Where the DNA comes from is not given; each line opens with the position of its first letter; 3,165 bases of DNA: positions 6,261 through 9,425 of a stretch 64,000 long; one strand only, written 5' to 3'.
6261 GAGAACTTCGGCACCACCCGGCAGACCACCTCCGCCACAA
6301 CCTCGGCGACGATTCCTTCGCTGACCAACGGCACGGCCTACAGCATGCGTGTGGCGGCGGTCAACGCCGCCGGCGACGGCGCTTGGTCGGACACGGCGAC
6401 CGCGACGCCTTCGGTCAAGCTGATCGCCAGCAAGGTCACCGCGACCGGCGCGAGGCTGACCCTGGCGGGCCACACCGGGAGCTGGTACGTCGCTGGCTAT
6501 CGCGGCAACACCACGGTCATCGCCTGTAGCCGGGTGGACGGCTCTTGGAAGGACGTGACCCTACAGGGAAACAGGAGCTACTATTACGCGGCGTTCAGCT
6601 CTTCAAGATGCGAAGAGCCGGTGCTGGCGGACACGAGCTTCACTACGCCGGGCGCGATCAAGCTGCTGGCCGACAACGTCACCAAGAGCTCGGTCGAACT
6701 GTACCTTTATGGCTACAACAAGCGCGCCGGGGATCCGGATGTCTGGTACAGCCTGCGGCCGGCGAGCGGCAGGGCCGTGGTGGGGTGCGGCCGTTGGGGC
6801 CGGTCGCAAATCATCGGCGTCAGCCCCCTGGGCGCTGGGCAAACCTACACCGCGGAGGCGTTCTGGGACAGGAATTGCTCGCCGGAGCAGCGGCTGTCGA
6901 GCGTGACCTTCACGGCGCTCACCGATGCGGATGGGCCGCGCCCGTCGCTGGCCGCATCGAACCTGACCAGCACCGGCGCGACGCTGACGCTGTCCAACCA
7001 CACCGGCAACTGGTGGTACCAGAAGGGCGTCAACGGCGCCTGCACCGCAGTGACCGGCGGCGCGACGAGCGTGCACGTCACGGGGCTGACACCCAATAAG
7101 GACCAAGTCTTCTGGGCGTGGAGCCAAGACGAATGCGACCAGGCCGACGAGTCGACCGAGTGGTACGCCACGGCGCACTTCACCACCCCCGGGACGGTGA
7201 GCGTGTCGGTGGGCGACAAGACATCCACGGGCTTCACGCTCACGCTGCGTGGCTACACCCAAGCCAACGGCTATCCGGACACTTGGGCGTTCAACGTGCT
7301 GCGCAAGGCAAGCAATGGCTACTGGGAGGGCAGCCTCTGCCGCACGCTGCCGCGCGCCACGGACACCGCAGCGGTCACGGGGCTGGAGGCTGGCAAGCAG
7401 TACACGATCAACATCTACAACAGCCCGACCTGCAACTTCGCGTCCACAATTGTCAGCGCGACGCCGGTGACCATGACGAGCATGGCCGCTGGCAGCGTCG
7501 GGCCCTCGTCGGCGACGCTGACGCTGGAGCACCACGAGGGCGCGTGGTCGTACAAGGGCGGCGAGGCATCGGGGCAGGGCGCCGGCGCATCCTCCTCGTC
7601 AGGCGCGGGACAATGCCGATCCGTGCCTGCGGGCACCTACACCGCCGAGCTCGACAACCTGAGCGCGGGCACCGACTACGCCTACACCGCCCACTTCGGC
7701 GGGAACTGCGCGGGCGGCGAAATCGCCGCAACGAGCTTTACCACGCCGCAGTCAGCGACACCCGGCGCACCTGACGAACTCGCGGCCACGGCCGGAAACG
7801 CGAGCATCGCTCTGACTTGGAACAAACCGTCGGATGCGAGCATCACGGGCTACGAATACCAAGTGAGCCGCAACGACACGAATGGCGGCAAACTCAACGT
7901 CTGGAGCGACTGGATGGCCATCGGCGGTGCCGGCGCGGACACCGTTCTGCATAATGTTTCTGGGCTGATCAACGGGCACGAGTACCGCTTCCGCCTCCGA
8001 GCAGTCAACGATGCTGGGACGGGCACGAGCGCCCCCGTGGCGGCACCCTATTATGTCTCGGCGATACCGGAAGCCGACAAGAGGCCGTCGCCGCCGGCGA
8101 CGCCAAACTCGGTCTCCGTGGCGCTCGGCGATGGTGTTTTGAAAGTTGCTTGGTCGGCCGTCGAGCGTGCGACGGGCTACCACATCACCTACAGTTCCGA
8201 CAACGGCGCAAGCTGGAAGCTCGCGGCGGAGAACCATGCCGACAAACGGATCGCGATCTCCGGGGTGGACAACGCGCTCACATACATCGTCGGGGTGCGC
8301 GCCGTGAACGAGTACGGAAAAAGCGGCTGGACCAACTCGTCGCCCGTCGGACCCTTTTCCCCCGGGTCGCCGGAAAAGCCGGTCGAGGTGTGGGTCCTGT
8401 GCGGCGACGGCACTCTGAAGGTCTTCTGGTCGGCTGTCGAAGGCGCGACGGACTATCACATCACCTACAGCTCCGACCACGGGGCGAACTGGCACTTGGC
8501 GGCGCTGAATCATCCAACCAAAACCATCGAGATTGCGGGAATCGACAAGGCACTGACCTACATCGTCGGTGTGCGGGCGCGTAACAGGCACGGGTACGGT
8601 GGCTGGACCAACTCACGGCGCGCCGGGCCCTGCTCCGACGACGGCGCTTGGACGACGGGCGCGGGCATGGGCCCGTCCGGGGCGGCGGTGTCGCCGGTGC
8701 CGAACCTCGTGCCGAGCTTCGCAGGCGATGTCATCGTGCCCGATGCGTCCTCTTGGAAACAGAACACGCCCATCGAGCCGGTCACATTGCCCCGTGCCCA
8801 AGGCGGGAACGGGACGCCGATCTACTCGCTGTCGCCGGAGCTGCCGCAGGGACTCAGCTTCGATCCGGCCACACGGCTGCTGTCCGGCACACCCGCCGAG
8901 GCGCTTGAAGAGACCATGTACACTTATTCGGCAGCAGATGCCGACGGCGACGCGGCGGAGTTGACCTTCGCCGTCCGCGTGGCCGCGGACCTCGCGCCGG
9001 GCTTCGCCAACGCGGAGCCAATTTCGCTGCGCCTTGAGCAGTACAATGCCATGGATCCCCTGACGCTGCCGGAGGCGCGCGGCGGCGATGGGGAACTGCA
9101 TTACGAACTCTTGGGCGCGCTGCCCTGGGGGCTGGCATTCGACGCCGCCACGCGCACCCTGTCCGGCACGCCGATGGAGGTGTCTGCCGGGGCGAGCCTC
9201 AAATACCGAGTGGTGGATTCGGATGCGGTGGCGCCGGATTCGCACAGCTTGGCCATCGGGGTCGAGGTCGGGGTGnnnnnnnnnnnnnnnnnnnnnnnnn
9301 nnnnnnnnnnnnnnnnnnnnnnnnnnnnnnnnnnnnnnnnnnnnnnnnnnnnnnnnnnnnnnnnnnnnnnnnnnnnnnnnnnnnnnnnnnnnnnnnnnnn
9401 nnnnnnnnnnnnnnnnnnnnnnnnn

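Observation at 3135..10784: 2,549-aa type Va autotransporter whose passenger is a chain of FN3/Ig-like beads instead of a beta-helix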

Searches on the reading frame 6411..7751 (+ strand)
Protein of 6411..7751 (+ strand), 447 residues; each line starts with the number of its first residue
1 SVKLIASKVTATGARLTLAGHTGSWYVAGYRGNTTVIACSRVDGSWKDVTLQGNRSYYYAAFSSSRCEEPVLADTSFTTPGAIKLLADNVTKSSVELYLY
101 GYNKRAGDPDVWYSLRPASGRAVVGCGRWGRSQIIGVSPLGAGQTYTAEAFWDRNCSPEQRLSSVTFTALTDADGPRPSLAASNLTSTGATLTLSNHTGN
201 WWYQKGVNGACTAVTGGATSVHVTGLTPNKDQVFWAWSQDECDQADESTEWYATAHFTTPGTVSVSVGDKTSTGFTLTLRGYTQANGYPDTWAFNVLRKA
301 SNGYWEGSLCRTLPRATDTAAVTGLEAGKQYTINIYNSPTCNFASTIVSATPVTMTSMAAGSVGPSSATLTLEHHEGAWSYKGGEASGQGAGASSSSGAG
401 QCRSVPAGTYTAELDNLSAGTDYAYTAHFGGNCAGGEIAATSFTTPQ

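Call 34: search_protein_families(library=pfam, proteins=[window:6411-7751:+], max_evalue=1)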
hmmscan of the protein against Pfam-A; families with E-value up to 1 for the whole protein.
seq(447 aa): 4 families
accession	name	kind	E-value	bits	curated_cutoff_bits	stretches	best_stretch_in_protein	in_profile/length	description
PF00041.27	fn3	-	5.6e-06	26.9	25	1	265-336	6-67/84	Fibronectin type III domain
PF16656.11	Pur_ac_phosph_N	-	0.00097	20.1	30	1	399-445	50-93/93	Purple acid Phosphatase, N-terminal domain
PF18673.7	IrmA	-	0.072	13.4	25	1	134-186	53-107/109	interleukin receptor mimic protein A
PF04775.20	Bile_Hydr_Trans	-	0.095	13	27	1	220-272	5-52/126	Acyl-CoA thioester hydrolase/BAAT N-terminal region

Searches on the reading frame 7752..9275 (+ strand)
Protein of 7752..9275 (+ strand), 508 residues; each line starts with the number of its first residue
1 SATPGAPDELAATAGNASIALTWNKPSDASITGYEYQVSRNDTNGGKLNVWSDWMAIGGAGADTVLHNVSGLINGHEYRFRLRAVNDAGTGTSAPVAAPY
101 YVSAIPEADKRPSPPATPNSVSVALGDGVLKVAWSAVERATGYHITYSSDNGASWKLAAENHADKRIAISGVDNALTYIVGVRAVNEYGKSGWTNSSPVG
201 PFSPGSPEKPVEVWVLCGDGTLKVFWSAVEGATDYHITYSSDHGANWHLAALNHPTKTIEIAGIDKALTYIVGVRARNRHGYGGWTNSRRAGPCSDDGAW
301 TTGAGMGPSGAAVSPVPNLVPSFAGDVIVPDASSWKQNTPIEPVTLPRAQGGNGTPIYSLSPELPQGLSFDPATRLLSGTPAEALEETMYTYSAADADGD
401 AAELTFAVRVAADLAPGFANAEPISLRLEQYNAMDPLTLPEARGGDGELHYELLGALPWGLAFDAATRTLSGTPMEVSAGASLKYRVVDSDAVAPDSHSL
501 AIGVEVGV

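Call 34: search_protein_families(library=pfam, proteins=[window:7752-9275:+], max_evalue=1)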
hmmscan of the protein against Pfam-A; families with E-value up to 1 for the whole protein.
seq(508 aa): 11 families
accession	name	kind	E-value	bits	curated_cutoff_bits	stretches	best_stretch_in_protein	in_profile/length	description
PF00041.27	fn3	-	3.2e-22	79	25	3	6-96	2-81/84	Fibronectin type III domain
PF05345.18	He_PIG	-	8.5e-16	58.6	24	2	333-410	11-95/96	Putative Ig domain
PF25059.1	FN3_DSCAM-DSCAML_C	-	9.4e-11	42.3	39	2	142-191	22-71/89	DSCAM/DSCAML C-terminal Fn3-like domain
PF21605.3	CRLF2-like_D2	-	1.7e-06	28.5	27.3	2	207-280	1-73/94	Cytokine receptor-like factor 2-like, D2 domain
PF24489.1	Ig_J_second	-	0.00024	21.5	27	0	173-196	66-89/105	Tip attachment protein J second Ig-like domain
PF02012.26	BNR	-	0.00026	21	27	1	239-249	2-12/12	BNR/Asp-box repeat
PF21471.3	Reelin_subrepeat-B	-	0.0017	18.6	27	0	140-165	57-82/127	Reelin subrepeat B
PF16323.11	DUF4959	-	0.019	15.7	32.9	0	115-191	21-96/106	Domain of unknown function (DUF4959)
PF13088.12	BNR_2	-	0.024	14.4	31.4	0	230-300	133-198/277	BNR repeat-like domain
PF15902.12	Sortilin-Vps10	-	0.086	12.1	33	0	234-255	418-440/446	Sortilin, neurotensin receptor 3,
PF03174.19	CHB_HEX_C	-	0.16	12.4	23.6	0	142-159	34-51/76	Chitobiase/beta-hexosaminidase C-terminal domain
